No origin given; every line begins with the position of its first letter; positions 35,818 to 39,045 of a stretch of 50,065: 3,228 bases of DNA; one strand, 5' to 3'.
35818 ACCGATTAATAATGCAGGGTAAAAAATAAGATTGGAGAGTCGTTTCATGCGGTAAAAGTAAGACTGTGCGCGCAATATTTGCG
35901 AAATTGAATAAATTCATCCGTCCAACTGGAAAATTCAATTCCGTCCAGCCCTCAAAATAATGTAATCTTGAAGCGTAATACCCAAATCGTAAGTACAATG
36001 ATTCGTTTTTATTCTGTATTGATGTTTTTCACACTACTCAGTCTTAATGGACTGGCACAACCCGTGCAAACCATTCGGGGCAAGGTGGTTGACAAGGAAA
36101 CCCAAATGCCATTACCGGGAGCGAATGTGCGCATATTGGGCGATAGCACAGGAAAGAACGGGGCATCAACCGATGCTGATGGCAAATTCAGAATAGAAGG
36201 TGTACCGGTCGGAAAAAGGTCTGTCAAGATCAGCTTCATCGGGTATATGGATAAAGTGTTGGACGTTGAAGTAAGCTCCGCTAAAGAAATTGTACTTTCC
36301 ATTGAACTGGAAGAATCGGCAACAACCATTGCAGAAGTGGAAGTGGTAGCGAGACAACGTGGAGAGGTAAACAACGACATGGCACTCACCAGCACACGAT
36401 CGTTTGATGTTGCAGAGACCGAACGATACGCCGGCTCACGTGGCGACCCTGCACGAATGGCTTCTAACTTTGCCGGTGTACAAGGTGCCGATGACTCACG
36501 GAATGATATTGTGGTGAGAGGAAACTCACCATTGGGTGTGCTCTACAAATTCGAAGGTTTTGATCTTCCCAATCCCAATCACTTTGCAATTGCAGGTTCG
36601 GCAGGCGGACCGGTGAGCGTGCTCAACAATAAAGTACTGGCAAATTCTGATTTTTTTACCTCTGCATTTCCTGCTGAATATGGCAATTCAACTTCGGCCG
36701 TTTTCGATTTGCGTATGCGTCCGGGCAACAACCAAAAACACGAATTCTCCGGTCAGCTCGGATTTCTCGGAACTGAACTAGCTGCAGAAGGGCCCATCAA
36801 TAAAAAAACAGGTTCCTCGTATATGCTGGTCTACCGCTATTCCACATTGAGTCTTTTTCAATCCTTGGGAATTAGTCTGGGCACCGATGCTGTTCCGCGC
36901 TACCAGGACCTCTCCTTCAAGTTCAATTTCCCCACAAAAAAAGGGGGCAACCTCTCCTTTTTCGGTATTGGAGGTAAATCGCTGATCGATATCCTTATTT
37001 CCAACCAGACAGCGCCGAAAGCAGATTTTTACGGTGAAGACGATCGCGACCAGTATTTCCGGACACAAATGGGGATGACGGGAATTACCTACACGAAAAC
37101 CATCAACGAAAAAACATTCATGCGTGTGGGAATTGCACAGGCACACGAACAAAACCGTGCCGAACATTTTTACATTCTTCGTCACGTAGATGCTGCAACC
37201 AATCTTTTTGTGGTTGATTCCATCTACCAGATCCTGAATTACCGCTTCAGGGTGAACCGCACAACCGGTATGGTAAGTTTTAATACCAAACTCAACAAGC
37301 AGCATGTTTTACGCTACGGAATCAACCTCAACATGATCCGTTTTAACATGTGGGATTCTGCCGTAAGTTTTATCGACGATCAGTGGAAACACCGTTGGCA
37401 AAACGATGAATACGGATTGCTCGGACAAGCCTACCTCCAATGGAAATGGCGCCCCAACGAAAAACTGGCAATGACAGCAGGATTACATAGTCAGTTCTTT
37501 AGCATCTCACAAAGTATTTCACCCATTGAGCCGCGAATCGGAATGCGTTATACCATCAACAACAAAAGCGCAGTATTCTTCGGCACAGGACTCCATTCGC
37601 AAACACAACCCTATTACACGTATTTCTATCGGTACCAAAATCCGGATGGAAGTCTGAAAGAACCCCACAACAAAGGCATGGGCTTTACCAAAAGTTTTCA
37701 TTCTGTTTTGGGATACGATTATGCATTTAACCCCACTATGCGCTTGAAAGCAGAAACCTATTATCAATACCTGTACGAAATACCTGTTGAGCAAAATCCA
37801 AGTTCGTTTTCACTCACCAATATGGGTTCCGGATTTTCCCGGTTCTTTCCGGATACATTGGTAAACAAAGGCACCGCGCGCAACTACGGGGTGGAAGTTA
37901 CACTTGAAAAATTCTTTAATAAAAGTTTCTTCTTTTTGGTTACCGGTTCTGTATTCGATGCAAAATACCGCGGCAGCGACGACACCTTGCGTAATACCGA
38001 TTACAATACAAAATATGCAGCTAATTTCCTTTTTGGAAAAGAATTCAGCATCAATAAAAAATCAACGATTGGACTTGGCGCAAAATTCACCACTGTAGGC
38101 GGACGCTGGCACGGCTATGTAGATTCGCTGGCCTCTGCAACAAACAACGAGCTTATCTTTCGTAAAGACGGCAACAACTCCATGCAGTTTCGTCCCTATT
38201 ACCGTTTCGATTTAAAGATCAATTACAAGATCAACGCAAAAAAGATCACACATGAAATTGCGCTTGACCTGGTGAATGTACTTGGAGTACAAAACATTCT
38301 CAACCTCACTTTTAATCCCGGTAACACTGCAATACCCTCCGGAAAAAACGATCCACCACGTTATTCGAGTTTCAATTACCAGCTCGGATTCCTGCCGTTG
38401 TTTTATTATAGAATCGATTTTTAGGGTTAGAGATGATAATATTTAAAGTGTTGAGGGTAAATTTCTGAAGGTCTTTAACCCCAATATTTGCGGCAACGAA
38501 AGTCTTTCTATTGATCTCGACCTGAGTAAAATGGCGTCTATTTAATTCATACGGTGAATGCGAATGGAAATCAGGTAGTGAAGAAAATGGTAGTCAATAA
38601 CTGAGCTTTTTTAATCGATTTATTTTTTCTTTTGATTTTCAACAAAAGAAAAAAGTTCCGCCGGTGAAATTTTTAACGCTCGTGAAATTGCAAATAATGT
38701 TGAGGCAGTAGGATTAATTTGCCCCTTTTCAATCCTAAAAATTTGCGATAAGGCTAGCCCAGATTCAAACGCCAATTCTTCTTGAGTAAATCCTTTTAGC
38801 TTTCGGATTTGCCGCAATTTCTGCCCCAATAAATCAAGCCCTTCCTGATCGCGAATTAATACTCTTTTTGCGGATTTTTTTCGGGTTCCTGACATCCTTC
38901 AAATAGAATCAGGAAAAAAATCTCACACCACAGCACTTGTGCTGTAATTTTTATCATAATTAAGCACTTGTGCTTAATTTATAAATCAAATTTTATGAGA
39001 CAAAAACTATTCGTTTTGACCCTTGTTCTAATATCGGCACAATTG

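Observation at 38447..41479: AT-rich 2.9-kb module bracketed by a relic and an intact copy of the same T9SS sorting-domain 3' end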

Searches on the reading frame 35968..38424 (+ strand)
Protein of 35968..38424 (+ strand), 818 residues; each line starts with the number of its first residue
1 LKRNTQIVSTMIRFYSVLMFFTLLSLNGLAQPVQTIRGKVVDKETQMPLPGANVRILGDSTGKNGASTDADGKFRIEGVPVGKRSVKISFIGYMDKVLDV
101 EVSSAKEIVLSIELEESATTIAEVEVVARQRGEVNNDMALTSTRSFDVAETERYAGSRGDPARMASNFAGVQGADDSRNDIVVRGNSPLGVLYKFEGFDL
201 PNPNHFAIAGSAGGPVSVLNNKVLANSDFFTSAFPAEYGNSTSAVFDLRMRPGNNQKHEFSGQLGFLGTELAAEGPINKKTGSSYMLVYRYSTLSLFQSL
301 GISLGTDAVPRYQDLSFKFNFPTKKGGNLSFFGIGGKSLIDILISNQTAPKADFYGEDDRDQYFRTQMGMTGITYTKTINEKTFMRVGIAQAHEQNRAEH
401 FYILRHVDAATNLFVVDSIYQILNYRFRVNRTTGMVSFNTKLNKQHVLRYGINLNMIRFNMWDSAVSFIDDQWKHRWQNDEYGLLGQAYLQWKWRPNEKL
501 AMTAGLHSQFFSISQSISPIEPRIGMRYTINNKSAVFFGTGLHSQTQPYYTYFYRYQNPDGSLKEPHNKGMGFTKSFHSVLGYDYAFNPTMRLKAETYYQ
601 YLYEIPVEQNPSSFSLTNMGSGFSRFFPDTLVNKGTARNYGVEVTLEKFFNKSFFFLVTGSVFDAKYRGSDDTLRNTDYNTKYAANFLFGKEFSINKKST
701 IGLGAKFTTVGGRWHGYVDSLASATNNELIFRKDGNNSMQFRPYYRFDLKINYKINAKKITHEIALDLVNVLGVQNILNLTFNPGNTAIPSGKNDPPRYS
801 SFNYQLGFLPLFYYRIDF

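Call 6: search_protein_families(library=pfam, proteins=[window:35968-38424:+], max_evalue=0.01)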
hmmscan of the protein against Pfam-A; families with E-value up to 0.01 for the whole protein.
window:35968-38424:+ (818 aa): 3 families
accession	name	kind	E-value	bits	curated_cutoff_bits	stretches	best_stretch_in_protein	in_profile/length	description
PF13715.12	CarbopepD_reg_2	-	6e-19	68.3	32.2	1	36-126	1-88/88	CarboxypepD_reg-like domain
PF13620.12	CarboxypepD_reg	-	1.2e-15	58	32.3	1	35-114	1-81/82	Carboxypeptidase regulatory-like domain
PF17802.7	SpaA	-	0.0041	17.7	23.1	1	36-86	3-56/91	Prealbumin-like fold domain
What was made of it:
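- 35968..38424 (+): Left conserved flank: TonB-dependent-receptor-like outer-membrane protein with an N-terminal CarboxypepD_reg domain. Pfam PF13715/PF13620 (call 6).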

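Call 27: list_cluster_members(proteins=[window:35998-38424:+, window:41584-43116:-, window:38620-38895:-, window:39072-40025:+])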
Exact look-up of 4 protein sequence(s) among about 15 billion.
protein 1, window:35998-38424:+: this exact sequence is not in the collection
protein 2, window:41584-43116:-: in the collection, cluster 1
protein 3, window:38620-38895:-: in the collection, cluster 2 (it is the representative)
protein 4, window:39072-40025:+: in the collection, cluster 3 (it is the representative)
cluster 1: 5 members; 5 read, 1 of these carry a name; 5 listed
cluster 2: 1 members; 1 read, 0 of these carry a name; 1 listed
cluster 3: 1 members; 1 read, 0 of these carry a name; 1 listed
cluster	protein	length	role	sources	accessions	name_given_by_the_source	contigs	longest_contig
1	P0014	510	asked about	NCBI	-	-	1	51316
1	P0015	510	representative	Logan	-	-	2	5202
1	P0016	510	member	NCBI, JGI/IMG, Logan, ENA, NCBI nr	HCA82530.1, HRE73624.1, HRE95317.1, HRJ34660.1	MAG TPA: GH3 auxin-responsive promoter [Flavobacteriales bacterium] | GH3 auxin-responsive promoter [Flavobacteriales bacterium]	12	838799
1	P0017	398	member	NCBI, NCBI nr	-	-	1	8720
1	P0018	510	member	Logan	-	-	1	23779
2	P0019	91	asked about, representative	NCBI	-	-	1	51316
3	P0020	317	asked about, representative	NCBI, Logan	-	-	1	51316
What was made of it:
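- Tried and rejected: Using the gene-caller starts worked (call 27).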

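Call 28: find_encoding_contigs(protein=P0015, flank=10000, max_places=6)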
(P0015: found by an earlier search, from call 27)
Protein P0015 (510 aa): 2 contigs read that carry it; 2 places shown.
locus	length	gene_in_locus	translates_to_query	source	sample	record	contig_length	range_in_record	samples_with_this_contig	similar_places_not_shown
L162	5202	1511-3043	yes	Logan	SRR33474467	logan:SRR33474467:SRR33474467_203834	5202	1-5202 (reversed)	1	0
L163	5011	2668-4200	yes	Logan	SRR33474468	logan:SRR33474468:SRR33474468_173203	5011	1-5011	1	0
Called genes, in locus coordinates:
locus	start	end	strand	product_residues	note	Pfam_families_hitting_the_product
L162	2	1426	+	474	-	?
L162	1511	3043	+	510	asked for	PF03321:GH3, PF23571:GH3_M, PF23572:GH3_C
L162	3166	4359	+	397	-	PF13173:AAA_14, PF13635:DUF4143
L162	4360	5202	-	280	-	?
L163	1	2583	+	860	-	?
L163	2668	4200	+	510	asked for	PF03321:GH3, PF23571:GH3_M, PF23572:GH3_C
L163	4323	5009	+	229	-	?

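Call 29: find_encoding_contigs(protein=P0017, flank=10000, max_places=6)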
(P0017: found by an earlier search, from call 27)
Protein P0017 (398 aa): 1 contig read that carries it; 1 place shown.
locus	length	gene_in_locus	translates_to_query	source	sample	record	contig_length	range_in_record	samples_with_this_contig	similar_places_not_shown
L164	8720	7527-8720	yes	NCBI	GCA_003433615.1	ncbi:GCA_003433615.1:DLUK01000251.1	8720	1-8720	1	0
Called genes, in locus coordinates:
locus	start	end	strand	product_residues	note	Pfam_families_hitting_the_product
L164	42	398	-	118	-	PF01522:Polysacc_deac_1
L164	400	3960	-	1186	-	PF11028:TMEM260_N, PF28497:DUF8416, PF28495:TMEM260_2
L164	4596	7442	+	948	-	PF00144:Beta-lactamase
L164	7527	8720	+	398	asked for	PF03321:GH3, PF23571:GH3_M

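Call 30: find_encoding_contigs(protein=P0020, flank=10000, max_places=6)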
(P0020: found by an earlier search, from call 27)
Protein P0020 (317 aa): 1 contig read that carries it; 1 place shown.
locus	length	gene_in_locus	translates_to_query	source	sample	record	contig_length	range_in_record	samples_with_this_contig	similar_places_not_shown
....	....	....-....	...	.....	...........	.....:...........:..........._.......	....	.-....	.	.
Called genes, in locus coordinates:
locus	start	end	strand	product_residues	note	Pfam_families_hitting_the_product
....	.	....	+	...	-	?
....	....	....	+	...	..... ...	-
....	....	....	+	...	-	?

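Call 40: search_protein_families(library=ncbifam, proteins=[window:35968-38424:+], max_evalue=1)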
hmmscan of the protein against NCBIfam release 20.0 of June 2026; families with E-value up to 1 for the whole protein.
window:35968-38424:+ (818 aa): 1 family
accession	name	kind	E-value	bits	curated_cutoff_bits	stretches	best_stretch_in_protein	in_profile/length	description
NF052345.1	S_layer_anammox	exception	3.2e-08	31.4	1400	1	33-124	1312-1402/1596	Kustd1514 family S-layer glycoprotein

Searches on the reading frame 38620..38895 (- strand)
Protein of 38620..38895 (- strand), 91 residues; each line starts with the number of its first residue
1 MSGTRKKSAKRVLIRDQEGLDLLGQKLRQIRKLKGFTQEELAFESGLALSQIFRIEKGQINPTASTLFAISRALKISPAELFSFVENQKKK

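Call 6: search_protein_families(library=pfam, proteins=[window:38620-38895:-], max_evalue=0.01)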
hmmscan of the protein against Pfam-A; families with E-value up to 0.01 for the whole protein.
window:38620-38895:- (91 aa): 5 families
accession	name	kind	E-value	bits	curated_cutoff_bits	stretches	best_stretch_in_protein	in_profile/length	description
PF01381.28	HTH_3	-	4.5e-17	62.3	23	1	27-81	1-55/55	Helix-turn-helix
PF12844.13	HTH_19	-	2.8e-11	43.6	30.2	1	24-83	1-60/64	Helix-turn-helix domain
PF13443.12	HTH_26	-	1e-08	35.7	22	1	26-85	1-61/63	Cro/C1-type HTH DNA-binding domain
PF13560.12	HTH_31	-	1.2e-08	35.6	27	1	23-81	2-61/64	Helix-turn-helix domain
PF13413.12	HTH_25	-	0.0032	17.7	24.6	0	27-66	2-41/62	Helix-turn-helix domain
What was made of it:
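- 38620..38895 (-): XRE-family HTH regulator, 91 aa. HTH_3, E 4.5e-17 (call 6).
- On XRE/Cro-C1 HTH regulator (gene 38620-38895): HTH_3 scores 62.3 bits (cutoff 23) (call 6).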

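Call 40: search_protein_families(library=ncbifam, proteins=[window:38620-38895:-], max_evalue=1)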
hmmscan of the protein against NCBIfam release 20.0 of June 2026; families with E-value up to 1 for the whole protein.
window:38620-38895:- (91 aa): 20 families
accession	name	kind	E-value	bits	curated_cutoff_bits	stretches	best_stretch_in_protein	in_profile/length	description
NF041951.1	phage_RstR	subfamily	1e-10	41.8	80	1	24-86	4-66/108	RstR family transcriptional repressor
NF006015.0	PRK08154.1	subfamily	5.4e-09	35.6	204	1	15-88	23-96/314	anaerobic benzoate catabolism transcriptional regulator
NF047948.1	male_kill_WMK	equivalog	7.8e-09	35.4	300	1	23-87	163-227/300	WO male-killing family protein Wmk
TIGR03070.1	couple_hipB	subfamily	9e-09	35.2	71.65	1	23-74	3-54/58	type II toxin-antitoxin system Y4mF family antitoxin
NF007408.0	PRK09943.1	equivalog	1.6e-08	34.3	211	1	23-88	8-73/185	HTH-type transcriptional regulator PuuR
NF007257.0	PRK09706.1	subfamily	1.8e-08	34.3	101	1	22-82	5-65/135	transcriptional repressor DicA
TIGR00270.2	TIGR00270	equivalog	2.4e-06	27.4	110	1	10-80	61-133/159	multiprotein bridging factor aMBF1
NF046032.1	TransRegSlrRBacil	equivalog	3.7e-06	27.1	250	1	23-83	2-63/149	HTH-type transcriptional regulator SlrR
TIGR03830.1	CxxCG_CxxCG_HTH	subfamily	0.00019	21.2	61.8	1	21-70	64-113/127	type II TA system antitoxin MqsA family protein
NF052239.1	antitox_spr1629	equivalog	0.0002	20.6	335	1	23-77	3-57/377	spr1629 family repressor/antitoxin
NF010465.0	PRK13890.1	equivalog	0.00036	20.6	96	1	30-77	13-60/121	conjugal transfer protein TrbA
NF007271.0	PRK09726.1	equivalog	0.0004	20.3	79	1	23-77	13-67/88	type II toxin-antitoxin system antitoxin HipB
TIGR02684.1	dnstrm_HI1420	hypoth_equivalog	0.006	16.8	53.7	1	21-76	31-84/89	addiction module antidote protein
NF038139.1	Reg_Aceta_RamB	equivalog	0.0068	15.1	700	1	23-83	3-62/465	acetate metabolism transcriptional regulator RamB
NF041677.1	trans_regClgR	equivalog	0.0082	16.2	170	1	22-81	8-67/113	transcriptional regulator ClgR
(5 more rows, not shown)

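Call 66: search_protein_families(library=phrogs, proteins=[window:38620-38895:-], max_evalue=0.001)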
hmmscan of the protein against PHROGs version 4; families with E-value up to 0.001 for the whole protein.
window:38620-38895:- (91 aa): 21 families
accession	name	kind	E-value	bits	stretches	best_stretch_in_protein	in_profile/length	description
phrog_3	-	transcription regulation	6.9e-13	50.1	1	19-89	85-153/430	transcriptional repressor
phrog_5823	-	transcription regulation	3.1e-11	44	1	23-83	7-68/404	transcriptional regulator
phrog_8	-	transcription regulation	5e-11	43.6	1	23-88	162-222/346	transcriptional regulator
phrog_4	-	transcription regulation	7.4e-10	39.3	1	22-87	136-197/400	transcriptional repressor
phrog_2439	-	transcription regulation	3.1e-08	33.9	1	22-82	7-67/367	transcriptional regulator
phrog_1373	-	transcription regulation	9.8e-08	33.2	1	23-79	64-120/166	transcriptional regulator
phrog_7241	-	transcription regulation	1.9e-07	32.1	1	26-82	65-121/122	transcriptional regulator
phrog_38027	-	transcription regulation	6.7e-07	30.4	1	26-89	72-135/143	transcriptional repressor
phrog_2967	-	transcription regulation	6.8e-07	30.1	1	23-86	11-74/225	transcriptional regulator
phrog_2328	-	transcription regulation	2.2e-05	25.2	1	19-83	15-76/128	transcriptional repressor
phrog_3949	-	transcription regulation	5.6e-05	24.2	1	32-82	27-73/161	transcriptional repressor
phrog_4268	-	transcription regulation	7.5e-05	23.9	1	14-76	27-87/96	transcriptional repressor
phrog_4031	-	unknown function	9.9e-05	22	1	25-87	521-584/626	-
phrog_4836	-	transcription regulation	0.00018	22.1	1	23-79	76-132/194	CII-like regulator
phrog_14076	-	transcription regulation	0.00024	22.5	1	25-74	16-67/86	transcriptional regulator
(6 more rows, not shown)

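Call 67: search_protein_families(library=padloc, proteins=[window:38620-38895:-], max_evalue=0.001)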
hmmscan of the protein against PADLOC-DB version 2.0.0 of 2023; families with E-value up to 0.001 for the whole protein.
window:38620-38895:- (91 aa): 20 families
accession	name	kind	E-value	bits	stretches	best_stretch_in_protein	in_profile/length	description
PDLC02926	HTH_VI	-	8.3e-14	49.6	1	23-90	2-69/92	-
PDLC03664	Control_protein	-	2.2e-12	45.2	1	23-82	14-73/74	control protein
PDLC03665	Control_protein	-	3.2e-10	38.1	1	23-89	9-76/77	control protein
PDLC04142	capH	-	2.8e-09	36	1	22-82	6-66/103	capH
PDLC03954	RmrA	-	1.2e-08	32.3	1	22-83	10-71/380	-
PDLC03951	RmrA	-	5.5e-07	26.9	1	24-88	10-74/400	-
PDLC03953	RmrA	-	1.1e-06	26.2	1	24-83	7-65/373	-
PDLC03955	RmrA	-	3.1e-06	24.7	1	24-84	22-81/371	-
PDLC03949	RmrA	-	4.4e-06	23.8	1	25-82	5-61/363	-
PDLC03668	Control_protein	-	4.5e-06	25.1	1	27-83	13-69/79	control protein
PDLC03947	RmrA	-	4.9e-06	23.6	1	21-88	10-76/383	-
PDLC03671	Control_protein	-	7.8e-06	24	1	21-81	13-73/84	control protein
PDLC03952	RmrA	-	9.7e-06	22.6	1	16-83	16-82/395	-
PDLC03944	RmrA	-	1.3e-05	22.4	1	23-83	7-66/384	-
PDLC03945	RmrA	-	2.1e-05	21.9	1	23-77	3-57/394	-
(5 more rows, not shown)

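Call 70: find_homologous_proteins(query=window:38620-38895:-, max_evalue=1e-8)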
Query window:38620-38895:- (91 aa): 4 proteins with E <= 1e-8 among 6 candidates.
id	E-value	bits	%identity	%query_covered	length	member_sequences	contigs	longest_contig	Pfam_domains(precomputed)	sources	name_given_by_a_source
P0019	1.3e-48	179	100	100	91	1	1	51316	PF12844.14,PF01381.29,PF13560.13,PF13443.13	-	-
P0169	5.9e-20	88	55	93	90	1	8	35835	PF12844.14,PF01381.29,PF13560.13,PF13443.13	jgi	-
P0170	1.9e-18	84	55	88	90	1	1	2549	PF12844.14,PF01381.29,PF13560.13,PF13443.13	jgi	jgi:transcriptional regulator with XRE-family HTH domain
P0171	4.4e-18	82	55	86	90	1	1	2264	PF12844.14,PF01381.29,PF13560.13,PF13443.13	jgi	jgi:transcriptional regulator with XRE-family HTH domain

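Call 71: find_encoding_contigs(protein=P0169, flank=6000, max_places=5)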
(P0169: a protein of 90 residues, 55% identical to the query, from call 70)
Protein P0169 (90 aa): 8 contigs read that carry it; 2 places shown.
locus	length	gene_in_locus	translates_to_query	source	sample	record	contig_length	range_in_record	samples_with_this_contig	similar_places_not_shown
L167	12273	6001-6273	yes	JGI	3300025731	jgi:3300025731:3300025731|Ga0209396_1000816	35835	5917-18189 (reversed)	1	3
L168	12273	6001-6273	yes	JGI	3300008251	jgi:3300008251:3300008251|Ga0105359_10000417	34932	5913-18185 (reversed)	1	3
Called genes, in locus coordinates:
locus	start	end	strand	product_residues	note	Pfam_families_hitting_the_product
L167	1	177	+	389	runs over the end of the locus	PF07568:HisKA_2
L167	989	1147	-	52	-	-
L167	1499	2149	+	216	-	PF00239:Resolvase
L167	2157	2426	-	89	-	-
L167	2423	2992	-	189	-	-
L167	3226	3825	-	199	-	-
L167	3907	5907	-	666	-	-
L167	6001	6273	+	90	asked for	PF13560:HTH_31, PF12844:HTH_19, PF13443:HTH_26, PF01381:HTH_3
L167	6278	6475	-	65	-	-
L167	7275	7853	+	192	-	-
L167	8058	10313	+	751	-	PF08800:BT4734-like_N, PF05272:VapE-like_dom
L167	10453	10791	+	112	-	-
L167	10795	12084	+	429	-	-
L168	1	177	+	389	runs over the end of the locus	PF07568:HisKA_2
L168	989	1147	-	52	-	-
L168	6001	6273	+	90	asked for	PF13560:HTH_31, PF12844:HTH_19, PF13443:HTH_26, PF01381:HTH_3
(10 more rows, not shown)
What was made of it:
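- On Replacement island: The XRE's nearest homologue lies in a context that looks like a mobile element (call 71).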
